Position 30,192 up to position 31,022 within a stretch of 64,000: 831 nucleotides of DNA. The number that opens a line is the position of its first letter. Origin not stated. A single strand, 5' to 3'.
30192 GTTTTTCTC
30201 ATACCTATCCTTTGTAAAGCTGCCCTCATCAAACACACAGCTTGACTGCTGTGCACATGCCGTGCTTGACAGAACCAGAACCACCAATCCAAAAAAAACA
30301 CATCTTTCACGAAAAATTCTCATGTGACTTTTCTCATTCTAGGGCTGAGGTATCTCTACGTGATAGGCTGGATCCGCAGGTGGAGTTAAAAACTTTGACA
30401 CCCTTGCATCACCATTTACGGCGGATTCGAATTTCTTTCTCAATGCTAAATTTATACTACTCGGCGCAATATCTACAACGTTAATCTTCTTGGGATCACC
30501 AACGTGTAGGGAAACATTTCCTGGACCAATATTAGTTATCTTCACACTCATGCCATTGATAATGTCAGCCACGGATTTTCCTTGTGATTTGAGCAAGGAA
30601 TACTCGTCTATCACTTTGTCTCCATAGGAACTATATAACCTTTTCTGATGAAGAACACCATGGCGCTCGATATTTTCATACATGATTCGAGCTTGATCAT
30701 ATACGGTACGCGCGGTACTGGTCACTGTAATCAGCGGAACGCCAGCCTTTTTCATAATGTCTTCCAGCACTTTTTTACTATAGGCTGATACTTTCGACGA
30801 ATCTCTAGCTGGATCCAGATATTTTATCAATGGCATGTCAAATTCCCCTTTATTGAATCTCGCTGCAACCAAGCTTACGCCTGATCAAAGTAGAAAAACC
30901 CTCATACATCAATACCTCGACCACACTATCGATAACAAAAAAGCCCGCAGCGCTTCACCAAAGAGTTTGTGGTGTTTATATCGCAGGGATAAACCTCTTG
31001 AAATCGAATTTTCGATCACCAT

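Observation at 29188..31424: Dedicated T1SS ABC exporter (hlyB-like) reduced to N- and C-terminal remnants around ~1.1 kb of foreign AT-rich DNA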

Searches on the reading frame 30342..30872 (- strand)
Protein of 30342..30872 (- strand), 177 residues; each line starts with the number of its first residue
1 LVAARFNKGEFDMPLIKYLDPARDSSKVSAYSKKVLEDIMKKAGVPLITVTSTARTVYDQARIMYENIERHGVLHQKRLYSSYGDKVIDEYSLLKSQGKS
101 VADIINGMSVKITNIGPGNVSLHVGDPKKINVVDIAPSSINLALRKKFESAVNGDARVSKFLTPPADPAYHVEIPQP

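Call 5: search_protein_families(library=pfam, proteins=[window:30342-30872:-], max_evalue=0.01)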
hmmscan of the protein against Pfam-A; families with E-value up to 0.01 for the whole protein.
window:30342-30872:- (177 aa): 0 families

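Call 16: search_protein_families(library=ncbifam, proteins=[window:30342-30872:-], max_evalue=1)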
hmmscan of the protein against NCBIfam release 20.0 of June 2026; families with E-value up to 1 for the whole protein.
window:30342-30872:- (177 aa): 2 families
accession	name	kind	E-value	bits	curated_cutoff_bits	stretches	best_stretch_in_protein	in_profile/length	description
NF053654.1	GroundWater_YciW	equivalog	0.0083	15.9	310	1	24-77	8-63/179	YciW-related (seleno)protein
NF006286.0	PRK08462.1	equivalog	0.063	12.1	740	1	16-97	102-182/445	acetyl-CoA carboxylase biotin carboxylase subunit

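Call 17: search_protein_families(library=phrogs, proteins=[window:30342-30872:-], max_evalue=1)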
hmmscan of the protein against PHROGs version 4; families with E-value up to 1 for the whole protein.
window:30342-30872:- (177 aa): 3 families
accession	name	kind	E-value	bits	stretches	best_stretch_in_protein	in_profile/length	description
phrog_33156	-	unknown function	0.072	14.5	1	72-138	25-85/140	-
phrog_18927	-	unknown function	0.14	13.5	1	36-69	29-61/76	-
phrog_8744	-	unknown function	0.19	12.5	1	102-150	46-95/169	-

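Call 18: find_homologous_proteins(query=window:30342-30836:-, max_evalue=0.001)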
Query seq(165 aa) (165 aa): 119 proteins with E <= 0.001 among 155 candidates.
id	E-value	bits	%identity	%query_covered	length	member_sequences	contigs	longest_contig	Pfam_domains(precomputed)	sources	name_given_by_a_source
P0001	6.1e-101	353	100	100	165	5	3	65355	-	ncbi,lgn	-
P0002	1.2e-78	280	78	100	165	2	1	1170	-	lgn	-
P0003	1.1e-77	277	77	100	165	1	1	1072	-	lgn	-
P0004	5.3e-75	269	75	100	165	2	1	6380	-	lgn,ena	-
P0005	9.1e-74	265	74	100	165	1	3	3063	-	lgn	-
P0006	1.4e-73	264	73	100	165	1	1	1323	-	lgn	-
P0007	2.0e-73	263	74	100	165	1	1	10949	-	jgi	jgi:hypothetical protein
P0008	5.5e-73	262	73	100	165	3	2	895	-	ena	-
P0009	8.4e-73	261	72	100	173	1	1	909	-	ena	-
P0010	2.8e-72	260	73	100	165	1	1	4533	-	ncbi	-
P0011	3.6e-72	259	74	97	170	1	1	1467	-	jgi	-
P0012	7.0e-72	258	72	100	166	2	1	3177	-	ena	-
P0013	7.4e-72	258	72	100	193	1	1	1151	-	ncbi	ncbi:hypothetical protein, partial [Aliikangiella maris]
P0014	1.3e-71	257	73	100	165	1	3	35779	-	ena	-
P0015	4.5e-71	256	70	100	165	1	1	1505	-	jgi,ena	-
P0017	6.7e-71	255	71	100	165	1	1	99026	-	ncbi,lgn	-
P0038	5.6e-65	236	65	100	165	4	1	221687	-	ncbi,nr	ncbi:hypothetical protein CWC31_12340 [Pseudoalteromonas ruthenica]|nr:hypothetical protein CWC31_12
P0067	2.2e-51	192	61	98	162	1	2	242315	-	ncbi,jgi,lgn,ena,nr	ncbi:MAG: hypothetical protein OEY52_08490 [Gammaproteobacteria bacterium]|nr:hypothetical protein [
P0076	5.7e-50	187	99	55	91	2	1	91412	-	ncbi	-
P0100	5.1e-33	132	48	100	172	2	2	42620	-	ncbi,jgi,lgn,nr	ncbi:MAG: hypothetical protein QOC61_457 [Acidobacteriota bacterium]|jgi:hypothetical protein|nr:hyp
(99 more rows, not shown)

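Call 20: find_encoding_contigs(protein=P0001, flank=10000, max_places=6)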
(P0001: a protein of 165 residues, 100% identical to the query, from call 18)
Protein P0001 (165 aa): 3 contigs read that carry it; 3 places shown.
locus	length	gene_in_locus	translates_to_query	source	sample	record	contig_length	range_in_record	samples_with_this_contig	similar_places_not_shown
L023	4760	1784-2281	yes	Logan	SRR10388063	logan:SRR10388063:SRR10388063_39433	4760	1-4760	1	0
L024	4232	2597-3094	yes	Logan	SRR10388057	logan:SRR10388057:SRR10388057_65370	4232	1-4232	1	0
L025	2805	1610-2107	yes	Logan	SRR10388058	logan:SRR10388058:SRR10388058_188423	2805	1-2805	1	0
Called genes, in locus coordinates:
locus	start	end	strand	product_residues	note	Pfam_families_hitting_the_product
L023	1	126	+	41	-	?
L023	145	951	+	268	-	PF01113:DapB_N, PF05173:DapB_C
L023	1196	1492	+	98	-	PF03412:Peptidase_C39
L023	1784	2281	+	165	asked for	-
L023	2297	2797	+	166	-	-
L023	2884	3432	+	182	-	PF00005:ABC_tran, PF02463:SMC_N (weak)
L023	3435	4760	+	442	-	?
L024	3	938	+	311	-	?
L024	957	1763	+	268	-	PF01113:DapB_N, PF05173:DapB_C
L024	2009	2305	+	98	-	PF03412:Peptidase_C39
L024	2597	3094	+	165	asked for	-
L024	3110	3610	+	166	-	-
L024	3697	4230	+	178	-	?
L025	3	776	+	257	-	?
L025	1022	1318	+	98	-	PF03412:Peptidase_C39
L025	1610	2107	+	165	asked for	-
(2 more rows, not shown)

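Call 21: find_encoding_contigs(protein=P0038, flank=8000, max_places=3)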
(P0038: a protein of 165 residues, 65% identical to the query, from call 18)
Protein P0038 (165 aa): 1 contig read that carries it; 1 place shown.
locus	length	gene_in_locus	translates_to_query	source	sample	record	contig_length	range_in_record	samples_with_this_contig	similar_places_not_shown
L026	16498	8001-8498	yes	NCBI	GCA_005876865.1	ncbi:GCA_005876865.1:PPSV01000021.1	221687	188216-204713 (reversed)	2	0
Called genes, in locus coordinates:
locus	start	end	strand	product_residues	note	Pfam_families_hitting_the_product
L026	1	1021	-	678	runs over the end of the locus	PF00486:Trans_reg_C, PF25174:Beta-prop_THOC3 (faint), PF26550:Tricorn_2nd (faint)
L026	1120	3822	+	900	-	PF07715:Plug, PF00593:TonB_dep_Rec_b-barrel, PF14905:OMP_b-brl_3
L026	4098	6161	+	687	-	PF00930:DPPIV_N (faint), PF26549:Tricorn_N (weak), PF02129:Peptidase_S15 (weak), PF20434:BD-FAE, PF00326:Peptidase_S9, PF00561:Abhydrolase_1 (faint), PF01738:DLH, PF12146:Hydrolase_4 (faint)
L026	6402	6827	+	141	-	PF01814:Hemerythrin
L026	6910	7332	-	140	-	PF00583:Acetyltransf_1, PF13508:Acetyltransf_7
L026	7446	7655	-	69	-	-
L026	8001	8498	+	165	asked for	-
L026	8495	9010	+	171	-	-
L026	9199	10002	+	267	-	PF02567:PhzC-PhzF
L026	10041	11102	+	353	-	-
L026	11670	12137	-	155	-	-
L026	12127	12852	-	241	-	-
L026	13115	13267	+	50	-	-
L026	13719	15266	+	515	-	PF00282:Pyridoxal_deC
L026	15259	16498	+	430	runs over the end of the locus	PF13434:Lys_Orn_oxgnase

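Call 22: find_encoding_contigs(protein=P0017, flank=8000, max_places=3)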
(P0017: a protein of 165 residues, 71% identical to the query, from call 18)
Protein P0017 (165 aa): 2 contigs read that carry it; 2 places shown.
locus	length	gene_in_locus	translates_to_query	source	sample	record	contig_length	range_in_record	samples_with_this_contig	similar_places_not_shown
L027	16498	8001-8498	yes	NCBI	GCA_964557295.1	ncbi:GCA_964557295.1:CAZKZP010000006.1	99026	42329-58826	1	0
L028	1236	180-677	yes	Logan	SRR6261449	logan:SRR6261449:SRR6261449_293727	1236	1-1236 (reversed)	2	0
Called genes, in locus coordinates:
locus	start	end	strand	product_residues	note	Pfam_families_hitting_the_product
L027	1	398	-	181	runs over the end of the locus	PF13505:OMP_b-brl, PF01389:OmpA_membrane (weak)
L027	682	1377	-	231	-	PF00891:Methyltransf_2 (weak), PF01209:Ubie_methyltran (weak), PF13489:Methyltransf_23, PF13847:Methyltransf_31, PF08241:Methyltransf_11, PF08242:Methyltransf_12, PF13649:Methyltransf_25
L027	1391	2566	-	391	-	PF02636:Methyltransf_28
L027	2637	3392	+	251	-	PF23441:SDR, PF00106:adh_short, PF08659:KR, PF13561:adh_short_C2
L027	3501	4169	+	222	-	PF08239:SH3_3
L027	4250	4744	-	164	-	PF01288:HPPK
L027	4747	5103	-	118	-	PF02152:FolB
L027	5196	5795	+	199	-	PF02660:G3P_acyltransf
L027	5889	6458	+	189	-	-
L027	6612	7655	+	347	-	PF02568:ThiI, PF03054:tRNA_Me_trans, PF18297:NFACT-R_2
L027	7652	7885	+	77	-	PF01206:TusA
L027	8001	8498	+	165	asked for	-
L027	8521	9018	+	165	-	-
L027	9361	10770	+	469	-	PF03951:Gln-synt_N, PF00120:Gln-synt_C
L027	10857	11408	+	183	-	PF13511:DUF4124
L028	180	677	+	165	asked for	-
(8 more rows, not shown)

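Call 30: predict_structure(alignment_id=A1)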
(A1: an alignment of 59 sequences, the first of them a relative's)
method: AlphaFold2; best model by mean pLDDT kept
length: 165 residues; sequences in the alignment: 59
mean_pLDDT: 94.0   pTM: 0.77
mean pLDDT of the five models: 94.0, 93.0, 92.6, 91.9, 91.5
residues with pLDDT >= 90: 133; 70-90: 32; 50-70: 0; < 50: 0
segments of 3 or more residues with pLDDT < 50: none
pLDDT, mean of each block of 10 residues (from residue 1): 92 90 98 96 91 96 91 96 98 97 89 86 96 97 97 93 95
secondary structure, 60 per line:
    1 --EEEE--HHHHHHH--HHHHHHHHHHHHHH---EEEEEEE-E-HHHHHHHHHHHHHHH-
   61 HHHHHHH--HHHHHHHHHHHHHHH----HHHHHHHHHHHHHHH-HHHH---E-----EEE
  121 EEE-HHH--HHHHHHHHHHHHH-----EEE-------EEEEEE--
elements in order: E3-6 H9-15 H18-31 E35-41 H45-59 H61-67 H70-84 H89-103 H105-108 E118-123 H130-142 E148-150 E158-163
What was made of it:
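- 30339..30836 (-): ORF165: LAS/M15-like zinc-peptidase-fold protein without a signal peptide; putative peptidoglycan-targeting toxin. AF2 model pLDDT 94 (call 30).
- On LAS (lysostaphin / D-Ala-D-Ala peptidase / hedgehog; M15-like) zinc peptidases, for ORF165: The AF2 model has pLDDT 94 (call 30).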

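Call 32: find_encoding_contigs(protein=P0076, flank=10000, max_places=3)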
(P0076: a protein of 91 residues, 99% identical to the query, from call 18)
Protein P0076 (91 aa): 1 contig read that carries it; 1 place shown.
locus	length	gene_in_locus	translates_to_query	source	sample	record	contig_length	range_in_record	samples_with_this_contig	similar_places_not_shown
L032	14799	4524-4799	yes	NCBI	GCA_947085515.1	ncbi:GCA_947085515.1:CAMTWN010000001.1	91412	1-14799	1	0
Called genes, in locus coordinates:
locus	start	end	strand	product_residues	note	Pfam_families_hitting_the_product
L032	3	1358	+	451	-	?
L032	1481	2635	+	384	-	PF00226:DnaJ, PF01556:DnaJ_C, PF15777:Anti-TRAP (faint), PF00684:DnaJ_CXXCXGXG, PF27439:DnaJ_C_2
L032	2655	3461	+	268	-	PF01113:DapB_N, PF05173:DapB_C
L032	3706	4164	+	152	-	PF03412:Peptidase_C39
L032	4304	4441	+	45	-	-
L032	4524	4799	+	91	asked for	-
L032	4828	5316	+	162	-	-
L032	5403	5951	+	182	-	PF00005:ABC_tran, PF02463:SMC_N (weak)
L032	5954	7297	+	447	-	PF25917:BSH_RND, PF25919:BSH_CusB (faint), PF25984:BSH_YknX (weak), PF25988:HH_CyaD, PF25994:HH_AprE, PF26002:Beta-barrel_AprE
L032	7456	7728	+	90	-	-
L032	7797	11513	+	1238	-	PF26745:SPM, PF00353:HemolysinCabind, PF06594:HCBP_related, PF00353:HemolysinCabind, PF06594:HCBP_related, PF00353:HemolysinCabind, PF06594:HCBP_related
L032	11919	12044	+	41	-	-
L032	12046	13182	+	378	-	PF00988:CPSase_sm_chain, PF00117:GATase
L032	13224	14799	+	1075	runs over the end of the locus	PF25596:CPSase_L_D1, PF02786:CPSase_L_D2, PF02787:CPSase_L_D3, PF25596:CPSase_L_D1, PF02222:ATP-grasp, PF02655:ATP-grasp_3, PF02786:CPSase_L_D2, PF02142:MGS, +4 more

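Call 34: fold_search(model_id=the predicted structure, library=pdb)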
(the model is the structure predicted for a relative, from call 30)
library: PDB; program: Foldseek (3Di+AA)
matches with E <= 10: 108; with E <= 0.001: 0
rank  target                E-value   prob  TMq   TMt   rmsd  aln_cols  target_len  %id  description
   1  5hb5_A                1.0e+00  0.25  0.20  0.24   4.7        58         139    9  Crystal structure of Chaetomium thermophilum Nup145N APD (released 2016-04-20)
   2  5hb6_B                1.1e+00  0.23  0.20  0.22   4.5        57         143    9  Crystal structure of Chaetomium thermophilum Nup145N APD T994A mutant fused to Nup145C N (released 2016-04-20)
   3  5cww_A                1.3e+00  0.21  0.20  0.23   4.6        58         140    9  Crystal structure of the Chaetomium thermophilum heterotrimeric Nup82 NTD-Nup159 TAIL-Nup145N APD complex (released 2015-09-16)
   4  3i4p                  1.3e+00  0.15  0.25  0.27  11.1       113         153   19  Crystal structure of AsnC family transcriptional regulator from Agrobacterium tumefaciens (released 2009-07-28)
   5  5hb6_A                1.4e+00  0.20  0.20  0.23   4.7        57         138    9  Crystal structure of Chaetomium thermophilum Nup145N APD T994A mutant fused to Nup145C N (released 2016-04-20)
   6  1v8f_A                1.7e+00  0.05  0.17  0.11  12.2       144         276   14  Crystal Structure of Pantoate-beta-Alanine (Pantothenate Synthetase) from Thermus Thermophilus HB8 (released 2004-01-20)
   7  2p5v_G                1.8e+00  0.08  0.19  0.20  11.4       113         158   11  Crystal Structure of Transcriptional Regulator NMB0573 from Neisseria Meningitidis (released 2007-04-03)
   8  2ia0_A                1.9e+00  0.07  0.20  0.21  11.9       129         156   12  Transcriptional Regulatory Protein PF0864 From Pyrococcus Furiosus a Member of the ASNC Family (PF0864) (released 2006-10-31)
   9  2p6t_B                2.0e+00  0.08  0.19  0.20  11.1       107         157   12  CRYSTAL STRUCTURE OF TRANSCRIPTIONAL REGULATOR NMB0573 and L-LEUCINE COMPLEX FROM NEISSERIA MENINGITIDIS (released 2007-04-03)
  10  4oak_A                2.5e+00  0.14  0.22  0.19   2.6        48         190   21  Crystal structure of vancomycin resistance D,D-dipeptidase/D,D-pentapeptidase VanXYc D59S mutant in complex with D-Ala (released 2014-01-15)
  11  22oz_D                2.5e+00  0.04  0.18  0.18  16.3       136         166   16  Structural insights into HpaR-mediated recognition of hrpX and hrpG in Xanthomonas campestris pv. campestris (released 2026-03-11)
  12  2efo                  2.7e+00  0.10  0.24  0.26  10.6       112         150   11  Crystal structure of Tyr77 to Ala of ST1022 from Sulfolobus tokodaii 7 (released 2008-02-26)
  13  2hnk_B                2.7e+00  0.10  0.17  0.13  12.0        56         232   16  Crystal structure of SAM-dependent O-methyltransferase from pathogenic bacterium Leptospira interrogans (released 2007-09-04)
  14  8s7v_G                3.2e+00  0.11  0.28  0.36   6.7       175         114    4  Methyl-coenzyme M reductase activation complex binding to the A2 component (released 2025-02-26)
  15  4czd_C                3.2e+00  0.09  0.23  0.27  11.8       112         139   11  Sirohaem decarboxylase AhbA/B - an enzyme with structural homology to the Lrp/AsnC transcription factor family that is (released 2014-06-11)
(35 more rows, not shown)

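Call 55: search_dna_similar(query=window:30342-30836:-, collection=plasmids, mode=protein, max_evalue=0.001, max_rows=15)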
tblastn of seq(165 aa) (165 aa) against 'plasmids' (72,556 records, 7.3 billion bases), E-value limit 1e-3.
Records with a match: 7; places in all: 7; records where one place covers at least 80% of the query: 3.
Best place of each record, by identity: 60-80% 1; <60% 6.
By first word of the organism name: Burkholderia 3; Scandinavium 1; Prevotella 1; Rahnella 1; Pseudoalteromonas 1.
By predicted mobility (MOB-suite, as given by PLSDB): non-mobilizable 6; conjugative 1.
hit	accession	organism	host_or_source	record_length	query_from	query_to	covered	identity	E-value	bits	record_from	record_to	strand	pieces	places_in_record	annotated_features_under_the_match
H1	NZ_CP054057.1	Scandinavium goeteborgense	Homo sapiens,Wound,wound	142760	2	164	99%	31.9%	2e-5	50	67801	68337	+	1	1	LysM peptidoglycan-binding domain-containing protein | hypothetical protein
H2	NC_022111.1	Prevotella sp. oral taxon 299 str. F0039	Homo sapiens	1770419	13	164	92%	32.9%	2e-15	80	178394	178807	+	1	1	none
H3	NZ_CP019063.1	Rahnella sikkimica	bacteria,soil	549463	16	164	90%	31.1%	4e-8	58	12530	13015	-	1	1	hypothetical protein (x2)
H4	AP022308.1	Burkholderia sp. SFA1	-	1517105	8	127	73%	29.8%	9e-5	49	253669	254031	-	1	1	hypothetical protein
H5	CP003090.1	Burkholderia sp. YI23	-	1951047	8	127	73%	29.8%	2e-4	48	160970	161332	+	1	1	hypothetical protein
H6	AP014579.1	Burkholderia sp. RPE67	Riptortus pedestris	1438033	8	127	73%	29.8%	3e-4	47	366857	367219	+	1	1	uncharacterized protein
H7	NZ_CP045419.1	Pseudoalteromonas sp. THAF3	pure culture,Surface of a polyethylene ...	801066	129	165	22%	64.9%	3e-6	53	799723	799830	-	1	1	hypothetical protein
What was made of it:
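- PG_binding_1 and LysM fusions exist (calls 18, 55).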

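Call 56: search_dna_similar(query=window:30342-30836:-, collection=phages, mode=protein, max_evalue=0.001, max_rows=15)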
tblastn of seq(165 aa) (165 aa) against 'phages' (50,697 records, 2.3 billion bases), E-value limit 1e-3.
Records with a match: 1; places in all: 1; records where one place covers at least 80% of the query: 1.
Best place of each record, by identity: <60% 1.
By first word of the organism name: Bacteriophage 1.
By host as written in the record: - 1.
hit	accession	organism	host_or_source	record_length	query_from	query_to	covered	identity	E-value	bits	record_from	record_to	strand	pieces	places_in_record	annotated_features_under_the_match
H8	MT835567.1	Bacteriophage sp.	human fecal samples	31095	23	162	85%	28.5%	1e-5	50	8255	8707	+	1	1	record has no annotation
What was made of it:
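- There is a weak phage hit (call 56).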

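Call 57: get_annotated_region(hit=H1, flank=6000)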
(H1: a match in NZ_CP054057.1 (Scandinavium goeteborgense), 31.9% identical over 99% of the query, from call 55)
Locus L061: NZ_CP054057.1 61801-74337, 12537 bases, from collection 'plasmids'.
description: Scandinavium goeteborgense strain CCUG 66741 plasmid pSg66741_1, complete sequence
organism: Scandinavium goeteborgense (NCBI taxid 1851514)
taxonomy: Bacteria; Pseudomonadota; Gammaproteobacteria; Enterobacterales; Enterobacteriaceae; Scandinavium; Scandinavium goeteborgense
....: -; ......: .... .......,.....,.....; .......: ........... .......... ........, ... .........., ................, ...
typing (MOB-suite, as given by PLSDB): non-mobilizable
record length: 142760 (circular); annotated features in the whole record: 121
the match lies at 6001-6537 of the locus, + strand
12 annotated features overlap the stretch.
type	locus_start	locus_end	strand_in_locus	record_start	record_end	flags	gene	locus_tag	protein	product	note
CDS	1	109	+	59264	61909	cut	tssH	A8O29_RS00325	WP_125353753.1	type VI secretion system ATPase TssH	GO:0033103 - protein secretion by the type VI secretion system [Evidence IEA]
CDS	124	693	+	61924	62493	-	-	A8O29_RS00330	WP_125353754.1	type IV secretion protein Rhs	-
CDS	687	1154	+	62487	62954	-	-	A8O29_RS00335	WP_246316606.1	putative T6SS immunity periplasmic lipoprotein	-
CDS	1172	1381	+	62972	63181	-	-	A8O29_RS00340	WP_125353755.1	hypothetical protein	-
CDS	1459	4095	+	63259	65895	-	vgrG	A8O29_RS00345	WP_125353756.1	type VI secretion system Vgr family protein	-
CDS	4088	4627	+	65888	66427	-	-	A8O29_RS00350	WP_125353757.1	hypothetical protein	-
CDS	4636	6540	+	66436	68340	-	-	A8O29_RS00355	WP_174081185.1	LysM peptidoglycan-binding domain-containing protein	-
CDS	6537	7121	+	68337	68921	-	-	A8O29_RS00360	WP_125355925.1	hypothetical protein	-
CDS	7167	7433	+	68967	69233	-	-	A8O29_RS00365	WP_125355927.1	PAAR domain-containing protein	-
CDS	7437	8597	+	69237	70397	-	-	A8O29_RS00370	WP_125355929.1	hypothetical protein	-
CDS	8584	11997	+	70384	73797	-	-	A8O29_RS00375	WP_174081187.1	ImcF-related family protein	-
CDS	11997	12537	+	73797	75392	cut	tssA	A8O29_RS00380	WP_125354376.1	type VI secretion system protein TssA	-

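Call 58: get_annotated_region(hit=H3, flank=6000)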
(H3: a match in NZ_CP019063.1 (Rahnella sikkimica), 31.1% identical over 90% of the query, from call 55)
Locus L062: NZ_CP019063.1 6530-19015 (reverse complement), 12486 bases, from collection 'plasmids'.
description: Rahnella sikkimica strain ERMR1:05 plasmid unnamed1, complete sequence
organism: Rahnella sikkimica (NCBI taxid 1805933)
taxonomy: Bacteria; Pseudomonadota; Gammaproteobacteria; Enterobacterales; Yersiniaceae; Rahnella; Rahnella sikkimica
host: -; source: bacteria,soil; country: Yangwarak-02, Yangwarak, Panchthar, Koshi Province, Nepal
typing (MOB-suite, as given by PLSDB): non-mobilizable; replicon rep_cluster_1067
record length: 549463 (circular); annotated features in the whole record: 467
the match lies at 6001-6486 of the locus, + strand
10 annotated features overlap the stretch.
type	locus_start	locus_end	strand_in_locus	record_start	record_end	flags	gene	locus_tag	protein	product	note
CDS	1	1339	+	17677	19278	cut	tssA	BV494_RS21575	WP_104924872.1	type VI secretion system protein TssA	-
CDS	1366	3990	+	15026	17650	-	vgrG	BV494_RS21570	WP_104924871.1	type VI secretion system Vgr family protein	-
CDS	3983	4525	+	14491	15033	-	-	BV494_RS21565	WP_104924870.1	hypothetical protein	-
CDS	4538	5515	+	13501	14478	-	-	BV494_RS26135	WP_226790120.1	hypothetical protein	-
CDS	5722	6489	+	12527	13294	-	-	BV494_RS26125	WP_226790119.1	hypothetical protein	-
CDS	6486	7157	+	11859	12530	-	-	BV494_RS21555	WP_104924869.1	hypothetical protein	-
CDS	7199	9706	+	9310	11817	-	vgrG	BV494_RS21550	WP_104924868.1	type VI secretion system Vgr family protein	-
CDS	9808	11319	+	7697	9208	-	-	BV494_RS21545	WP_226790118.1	DUF2235 domain-containing protein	-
CDS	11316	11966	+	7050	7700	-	-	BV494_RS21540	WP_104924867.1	DUF2931 family protein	-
CDS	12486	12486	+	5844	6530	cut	-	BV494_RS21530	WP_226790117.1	hypothetical protein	-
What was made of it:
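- On T6SS antibacterial effector-immunity pair: Linkage holds only for the distant fused homologues in Scandinavium and Rahnella (calls 57, 58).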
